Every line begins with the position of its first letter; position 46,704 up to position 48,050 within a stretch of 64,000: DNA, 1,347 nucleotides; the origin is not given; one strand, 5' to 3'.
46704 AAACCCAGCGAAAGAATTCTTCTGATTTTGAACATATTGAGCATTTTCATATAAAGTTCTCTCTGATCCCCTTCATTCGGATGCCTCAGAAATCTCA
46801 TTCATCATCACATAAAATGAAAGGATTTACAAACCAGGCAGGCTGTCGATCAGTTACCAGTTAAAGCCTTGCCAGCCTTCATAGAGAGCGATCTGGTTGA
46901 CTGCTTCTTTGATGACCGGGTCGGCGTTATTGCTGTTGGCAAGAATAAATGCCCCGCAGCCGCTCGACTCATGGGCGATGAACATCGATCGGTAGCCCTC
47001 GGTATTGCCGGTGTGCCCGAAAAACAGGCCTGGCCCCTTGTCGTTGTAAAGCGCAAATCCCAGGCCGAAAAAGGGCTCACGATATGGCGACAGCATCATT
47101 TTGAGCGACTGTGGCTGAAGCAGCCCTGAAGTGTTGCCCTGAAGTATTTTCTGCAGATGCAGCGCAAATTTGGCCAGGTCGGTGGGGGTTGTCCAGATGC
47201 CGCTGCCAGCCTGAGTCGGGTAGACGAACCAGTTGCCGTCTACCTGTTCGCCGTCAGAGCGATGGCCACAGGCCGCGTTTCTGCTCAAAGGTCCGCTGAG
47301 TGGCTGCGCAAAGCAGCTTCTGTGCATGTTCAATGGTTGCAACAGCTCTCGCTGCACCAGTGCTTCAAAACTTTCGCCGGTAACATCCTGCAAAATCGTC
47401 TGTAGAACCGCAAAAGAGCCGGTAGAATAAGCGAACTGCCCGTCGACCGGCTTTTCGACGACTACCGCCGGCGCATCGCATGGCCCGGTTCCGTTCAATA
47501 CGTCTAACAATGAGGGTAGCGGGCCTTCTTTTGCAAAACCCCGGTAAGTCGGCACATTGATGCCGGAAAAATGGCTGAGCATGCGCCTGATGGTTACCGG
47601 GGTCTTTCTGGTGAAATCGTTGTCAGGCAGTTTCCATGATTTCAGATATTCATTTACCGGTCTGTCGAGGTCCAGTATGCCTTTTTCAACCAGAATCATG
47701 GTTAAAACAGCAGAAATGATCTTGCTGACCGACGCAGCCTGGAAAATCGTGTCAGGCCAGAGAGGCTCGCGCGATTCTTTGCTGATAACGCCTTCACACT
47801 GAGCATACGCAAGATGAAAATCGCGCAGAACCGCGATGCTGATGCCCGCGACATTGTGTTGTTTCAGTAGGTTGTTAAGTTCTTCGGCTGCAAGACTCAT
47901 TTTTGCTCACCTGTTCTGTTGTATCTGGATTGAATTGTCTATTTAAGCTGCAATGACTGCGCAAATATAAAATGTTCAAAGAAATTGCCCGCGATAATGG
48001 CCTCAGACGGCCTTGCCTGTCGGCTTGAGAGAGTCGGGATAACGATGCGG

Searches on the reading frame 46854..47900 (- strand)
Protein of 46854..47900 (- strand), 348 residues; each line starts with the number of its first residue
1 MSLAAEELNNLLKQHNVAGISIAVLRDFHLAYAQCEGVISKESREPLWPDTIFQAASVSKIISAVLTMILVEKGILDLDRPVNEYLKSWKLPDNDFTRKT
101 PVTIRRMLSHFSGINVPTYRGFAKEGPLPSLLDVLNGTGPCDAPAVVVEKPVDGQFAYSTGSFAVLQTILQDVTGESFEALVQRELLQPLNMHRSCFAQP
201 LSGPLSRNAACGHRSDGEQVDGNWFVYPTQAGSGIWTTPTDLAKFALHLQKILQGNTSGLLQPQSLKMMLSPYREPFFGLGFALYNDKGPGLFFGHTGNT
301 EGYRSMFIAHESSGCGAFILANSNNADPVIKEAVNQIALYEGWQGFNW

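Call 16: search_protein_families(library=pfam, proteins=[window:46854-47900:-], max_evalue=0.001)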
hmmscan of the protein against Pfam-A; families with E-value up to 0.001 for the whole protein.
window:46854-47900:- (348 aa): 1 family
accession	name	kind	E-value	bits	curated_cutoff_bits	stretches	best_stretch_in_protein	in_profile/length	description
PF00144.29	Beta-lactamase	-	2.5e-45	155.5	27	1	9-327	6-314/329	Beta-lactamase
